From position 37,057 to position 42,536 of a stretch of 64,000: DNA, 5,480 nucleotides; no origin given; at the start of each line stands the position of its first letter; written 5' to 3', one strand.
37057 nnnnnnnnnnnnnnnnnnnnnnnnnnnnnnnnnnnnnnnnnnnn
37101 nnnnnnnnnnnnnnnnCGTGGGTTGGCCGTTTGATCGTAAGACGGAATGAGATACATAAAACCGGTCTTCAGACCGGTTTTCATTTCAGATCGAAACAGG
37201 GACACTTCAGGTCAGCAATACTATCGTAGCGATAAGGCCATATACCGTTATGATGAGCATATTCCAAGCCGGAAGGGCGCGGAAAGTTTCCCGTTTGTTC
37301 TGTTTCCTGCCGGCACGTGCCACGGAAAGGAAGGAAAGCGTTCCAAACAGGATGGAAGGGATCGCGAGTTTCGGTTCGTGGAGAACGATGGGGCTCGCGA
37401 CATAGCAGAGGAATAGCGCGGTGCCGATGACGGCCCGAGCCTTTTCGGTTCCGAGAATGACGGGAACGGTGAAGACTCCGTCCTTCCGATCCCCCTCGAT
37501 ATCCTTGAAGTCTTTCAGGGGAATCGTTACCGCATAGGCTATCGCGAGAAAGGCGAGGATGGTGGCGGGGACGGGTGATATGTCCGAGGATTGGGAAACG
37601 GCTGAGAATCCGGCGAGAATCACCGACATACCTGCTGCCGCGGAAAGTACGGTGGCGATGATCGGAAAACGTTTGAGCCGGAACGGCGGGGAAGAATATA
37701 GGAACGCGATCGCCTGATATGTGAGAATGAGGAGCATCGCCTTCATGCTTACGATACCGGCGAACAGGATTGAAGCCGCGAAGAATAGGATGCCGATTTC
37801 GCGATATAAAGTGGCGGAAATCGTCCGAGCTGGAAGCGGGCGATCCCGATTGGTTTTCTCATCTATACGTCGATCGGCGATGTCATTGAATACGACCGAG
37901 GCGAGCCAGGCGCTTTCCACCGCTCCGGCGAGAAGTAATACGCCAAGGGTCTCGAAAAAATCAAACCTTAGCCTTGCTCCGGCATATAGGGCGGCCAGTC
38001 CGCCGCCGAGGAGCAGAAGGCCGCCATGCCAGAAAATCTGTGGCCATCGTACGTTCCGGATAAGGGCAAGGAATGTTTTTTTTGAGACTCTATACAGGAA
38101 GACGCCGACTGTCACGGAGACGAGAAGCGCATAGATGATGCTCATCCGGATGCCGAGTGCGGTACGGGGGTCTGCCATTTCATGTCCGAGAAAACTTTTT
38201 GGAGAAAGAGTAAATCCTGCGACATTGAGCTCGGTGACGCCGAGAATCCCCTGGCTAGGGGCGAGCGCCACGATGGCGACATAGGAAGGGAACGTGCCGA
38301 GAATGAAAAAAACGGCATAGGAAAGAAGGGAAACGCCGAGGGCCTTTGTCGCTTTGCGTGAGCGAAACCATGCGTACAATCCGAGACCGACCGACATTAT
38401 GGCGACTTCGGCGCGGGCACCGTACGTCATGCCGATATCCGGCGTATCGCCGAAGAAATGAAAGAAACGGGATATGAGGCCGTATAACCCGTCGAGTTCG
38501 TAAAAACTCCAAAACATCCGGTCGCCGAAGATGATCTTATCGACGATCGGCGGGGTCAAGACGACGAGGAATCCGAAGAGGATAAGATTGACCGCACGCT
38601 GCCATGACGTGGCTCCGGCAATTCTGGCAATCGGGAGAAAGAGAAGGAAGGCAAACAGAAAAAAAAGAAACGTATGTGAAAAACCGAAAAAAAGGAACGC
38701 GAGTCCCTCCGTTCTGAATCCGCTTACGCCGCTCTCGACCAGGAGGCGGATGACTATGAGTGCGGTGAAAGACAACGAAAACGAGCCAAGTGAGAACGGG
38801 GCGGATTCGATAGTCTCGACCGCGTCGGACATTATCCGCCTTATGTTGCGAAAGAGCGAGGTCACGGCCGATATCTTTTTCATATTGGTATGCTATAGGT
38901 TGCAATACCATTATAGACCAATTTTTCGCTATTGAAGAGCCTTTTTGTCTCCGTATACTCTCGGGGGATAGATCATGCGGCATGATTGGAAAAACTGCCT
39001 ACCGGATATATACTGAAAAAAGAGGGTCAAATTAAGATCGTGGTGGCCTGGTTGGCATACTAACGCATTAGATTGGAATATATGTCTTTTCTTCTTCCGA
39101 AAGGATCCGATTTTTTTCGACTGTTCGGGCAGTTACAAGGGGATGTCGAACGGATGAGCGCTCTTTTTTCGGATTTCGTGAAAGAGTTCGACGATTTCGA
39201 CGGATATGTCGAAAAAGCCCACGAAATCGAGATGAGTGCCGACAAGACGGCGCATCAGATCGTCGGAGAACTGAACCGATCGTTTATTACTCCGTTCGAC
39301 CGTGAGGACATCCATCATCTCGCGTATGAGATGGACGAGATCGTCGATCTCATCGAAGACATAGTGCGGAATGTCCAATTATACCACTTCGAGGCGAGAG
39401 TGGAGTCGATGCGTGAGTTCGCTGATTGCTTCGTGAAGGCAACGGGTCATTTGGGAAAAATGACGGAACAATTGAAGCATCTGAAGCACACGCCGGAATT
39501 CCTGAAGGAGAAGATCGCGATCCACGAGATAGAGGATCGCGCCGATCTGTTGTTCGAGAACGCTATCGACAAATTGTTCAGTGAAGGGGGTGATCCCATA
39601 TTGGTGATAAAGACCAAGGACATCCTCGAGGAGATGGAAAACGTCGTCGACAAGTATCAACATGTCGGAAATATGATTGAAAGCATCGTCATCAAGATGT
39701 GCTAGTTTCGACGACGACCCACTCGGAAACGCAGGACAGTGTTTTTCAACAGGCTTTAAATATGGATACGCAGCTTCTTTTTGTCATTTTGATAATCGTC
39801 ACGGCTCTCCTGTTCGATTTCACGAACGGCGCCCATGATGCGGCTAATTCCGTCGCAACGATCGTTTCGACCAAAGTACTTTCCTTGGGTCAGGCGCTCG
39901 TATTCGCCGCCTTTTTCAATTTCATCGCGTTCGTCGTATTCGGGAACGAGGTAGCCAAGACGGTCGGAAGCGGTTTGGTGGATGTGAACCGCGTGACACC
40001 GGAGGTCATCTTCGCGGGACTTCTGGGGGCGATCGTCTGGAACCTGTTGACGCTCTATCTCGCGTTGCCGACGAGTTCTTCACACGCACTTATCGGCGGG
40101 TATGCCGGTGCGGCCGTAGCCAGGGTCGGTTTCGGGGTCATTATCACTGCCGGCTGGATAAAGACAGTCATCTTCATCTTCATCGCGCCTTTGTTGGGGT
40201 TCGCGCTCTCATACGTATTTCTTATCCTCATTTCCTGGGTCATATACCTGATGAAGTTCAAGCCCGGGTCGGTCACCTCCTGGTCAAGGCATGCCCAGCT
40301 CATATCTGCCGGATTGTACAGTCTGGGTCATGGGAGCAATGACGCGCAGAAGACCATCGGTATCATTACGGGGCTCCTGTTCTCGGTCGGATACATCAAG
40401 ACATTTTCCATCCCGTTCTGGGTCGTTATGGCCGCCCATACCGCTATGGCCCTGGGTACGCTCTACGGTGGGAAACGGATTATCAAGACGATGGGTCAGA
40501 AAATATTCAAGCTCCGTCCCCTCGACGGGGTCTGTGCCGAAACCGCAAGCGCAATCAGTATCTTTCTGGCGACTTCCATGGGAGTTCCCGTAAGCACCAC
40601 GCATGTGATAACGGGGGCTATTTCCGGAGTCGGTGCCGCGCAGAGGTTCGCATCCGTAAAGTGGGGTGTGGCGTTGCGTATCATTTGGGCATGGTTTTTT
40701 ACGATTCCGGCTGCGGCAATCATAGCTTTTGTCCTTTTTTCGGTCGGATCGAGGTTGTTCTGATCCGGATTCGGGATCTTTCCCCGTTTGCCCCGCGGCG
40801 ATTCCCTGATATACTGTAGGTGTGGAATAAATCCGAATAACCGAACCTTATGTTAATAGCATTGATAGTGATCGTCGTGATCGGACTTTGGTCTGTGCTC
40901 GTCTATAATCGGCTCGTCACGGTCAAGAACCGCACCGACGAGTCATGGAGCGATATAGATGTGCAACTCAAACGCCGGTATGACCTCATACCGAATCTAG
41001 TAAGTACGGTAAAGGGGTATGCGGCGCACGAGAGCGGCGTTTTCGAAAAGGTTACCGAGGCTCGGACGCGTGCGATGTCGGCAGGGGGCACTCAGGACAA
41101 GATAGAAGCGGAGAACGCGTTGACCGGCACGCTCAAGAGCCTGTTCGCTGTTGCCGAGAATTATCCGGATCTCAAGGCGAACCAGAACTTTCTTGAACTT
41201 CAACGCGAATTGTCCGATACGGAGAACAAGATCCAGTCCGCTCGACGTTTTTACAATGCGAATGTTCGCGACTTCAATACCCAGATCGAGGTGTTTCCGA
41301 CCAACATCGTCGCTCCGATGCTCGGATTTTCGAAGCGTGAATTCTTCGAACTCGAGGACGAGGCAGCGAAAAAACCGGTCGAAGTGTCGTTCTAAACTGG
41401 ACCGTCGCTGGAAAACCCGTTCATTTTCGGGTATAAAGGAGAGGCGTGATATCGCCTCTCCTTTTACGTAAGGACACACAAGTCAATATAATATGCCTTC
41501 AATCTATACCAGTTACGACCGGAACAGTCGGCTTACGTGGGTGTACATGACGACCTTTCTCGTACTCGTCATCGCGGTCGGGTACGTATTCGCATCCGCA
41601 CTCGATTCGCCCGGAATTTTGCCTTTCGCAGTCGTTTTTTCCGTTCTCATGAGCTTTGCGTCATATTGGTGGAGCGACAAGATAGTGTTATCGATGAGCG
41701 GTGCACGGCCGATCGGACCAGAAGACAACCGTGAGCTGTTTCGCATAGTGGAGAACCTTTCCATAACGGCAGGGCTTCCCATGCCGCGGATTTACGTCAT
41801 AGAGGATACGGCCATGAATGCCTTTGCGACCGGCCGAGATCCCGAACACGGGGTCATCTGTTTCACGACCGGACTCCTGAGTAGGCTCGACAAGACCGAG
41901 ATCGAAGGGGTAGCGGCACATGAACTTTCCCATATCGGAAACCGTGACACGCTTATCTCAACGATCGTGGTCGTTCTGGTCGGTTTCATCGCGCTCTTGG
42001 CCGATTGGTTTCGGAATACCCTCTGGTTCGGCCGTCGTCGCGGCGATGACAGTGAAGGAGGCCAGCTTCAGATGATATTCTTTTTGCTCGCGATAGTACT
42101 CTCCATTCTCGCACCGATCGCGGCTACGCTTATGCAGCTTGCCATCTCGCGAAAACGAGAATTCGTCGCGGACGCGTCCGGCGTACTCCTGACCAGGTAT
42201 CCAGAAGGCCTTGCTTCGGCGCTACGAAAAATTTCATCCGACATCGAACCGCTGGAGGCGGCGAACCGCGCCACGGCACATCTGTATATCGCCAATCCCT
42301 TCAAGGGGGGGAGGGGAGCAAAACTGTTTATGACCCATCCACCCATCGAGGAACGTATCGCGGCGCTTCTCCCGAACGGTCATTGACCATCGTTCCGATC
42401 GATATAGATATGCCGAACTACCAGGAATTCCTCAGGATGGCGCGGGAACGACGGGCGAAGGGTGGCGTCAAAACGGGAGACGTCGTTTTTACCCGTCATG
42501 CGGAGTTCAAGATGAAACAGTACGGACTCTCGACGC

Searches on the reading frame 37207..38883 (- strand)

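Call 9: search_protein_families(library=pfam, proteins=[window:37207-38883:-])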
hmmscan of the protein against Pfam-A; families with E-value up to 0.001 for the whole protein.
window:37207-38883:- (558 aa): 1 family
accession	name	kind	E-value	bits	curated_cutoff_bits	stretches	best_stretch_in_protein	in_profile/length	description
PF01040.23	UbiA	-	9.1e-37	127.1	34.2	1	295-537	5-244/250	UbiA prenyltransferase family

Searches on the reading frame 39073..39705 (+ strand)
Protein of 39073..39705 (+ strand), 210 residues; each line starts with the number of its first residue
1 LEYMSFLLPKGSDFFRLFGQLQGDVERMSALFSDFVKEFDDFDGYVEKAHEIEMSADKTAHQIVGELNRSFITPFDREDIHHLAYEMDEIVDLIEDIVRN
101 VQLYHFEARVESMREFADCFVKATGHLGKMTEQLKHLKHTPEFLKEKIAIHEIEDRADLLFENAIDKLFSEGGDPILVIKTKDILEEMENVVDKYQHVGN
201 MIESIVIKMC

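Call 9: search_protein_families(library=pfam, proteins=[window:39073-39705:+])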
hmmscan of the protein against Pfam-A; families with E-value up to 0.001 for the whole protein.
window:39073-39705:+ (210 aa): 1 family
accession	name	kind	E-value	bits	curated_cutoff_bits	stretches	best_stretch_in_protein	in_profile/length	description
PF01865.21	PhoU_div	-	1.4e-26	93.7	24.4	1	14-207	13-213/214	Protein of unknown function DUF47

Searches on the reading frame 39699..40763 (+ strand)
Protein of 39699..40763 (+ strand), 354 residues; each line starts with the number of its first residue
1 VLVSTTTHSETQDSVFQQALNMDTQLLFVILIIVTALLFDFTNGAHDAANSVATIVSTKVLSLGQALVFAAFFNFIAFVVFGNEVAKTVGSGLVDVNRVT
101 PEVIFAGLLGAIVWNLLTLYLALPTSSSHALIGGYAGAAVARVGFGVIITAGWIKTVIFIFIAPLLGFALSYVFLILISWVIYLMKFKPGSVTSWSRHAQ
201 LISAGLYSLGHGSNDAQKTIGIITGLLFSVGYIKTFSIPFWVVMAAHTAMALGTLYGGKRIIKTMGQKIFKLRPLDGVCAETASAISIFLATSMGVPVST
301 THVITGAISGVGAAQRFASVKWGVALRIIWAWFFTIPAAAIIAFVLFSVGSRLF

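Call 9: search_protein_families(library=pfam, proteins=[window:39699-40763:+])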
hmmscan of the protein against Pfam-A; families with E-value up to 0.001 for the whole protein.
window:39699-40763:+ (354 aa): 1 family
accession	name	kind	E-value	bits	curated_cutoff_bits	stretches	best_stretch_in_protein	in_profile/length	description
PF01384.25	PHO4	-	3.3e-90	303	33.7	1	43-343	1-350/350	Phosphate transporter family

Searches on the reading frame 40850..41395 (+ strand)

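Call 21: search_protein_families(library=pfam, proteins=[window:40850-41395:+])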
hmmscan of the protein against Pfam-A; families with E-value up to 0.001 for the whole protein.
window:40850-41395:+ (181 aa): 1 family
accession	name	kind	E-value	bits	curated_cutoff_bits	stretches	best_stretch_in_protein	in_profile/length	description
PF04011.17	LemA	-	1.5e-64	216.8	26.2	1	32-181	1-149/149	LemA family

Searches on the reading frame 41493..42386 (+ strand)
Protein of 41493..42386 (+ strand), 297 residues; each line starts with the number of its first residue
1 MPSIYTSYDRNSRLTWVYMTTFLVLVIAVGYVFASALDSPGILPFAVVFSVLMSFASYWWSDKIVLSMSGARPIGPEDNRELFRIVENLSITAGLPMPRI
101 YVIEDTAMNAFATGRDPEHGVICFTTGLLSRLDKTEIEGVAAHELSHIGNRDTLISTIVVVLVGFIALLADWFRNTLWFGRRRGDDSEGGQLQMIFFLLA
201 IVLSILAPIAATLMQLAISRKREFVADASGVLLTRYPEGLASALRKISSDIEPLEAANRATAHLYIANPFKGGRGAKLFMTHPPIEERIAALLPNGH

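Call 9: search_protein_families(library=pfam, proteins=[window:41493-42386:+])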
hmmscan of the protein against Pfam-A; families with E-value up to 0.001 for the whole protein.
window:41493-42386:+ (297 aa): 1 family
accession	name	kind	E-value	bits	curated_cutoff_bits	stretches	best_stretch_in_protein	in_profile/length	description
PF01435.24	Peptidase_M48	-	4.4e-33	115.1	20.3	1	77-292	2-182/186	Peptidase family M48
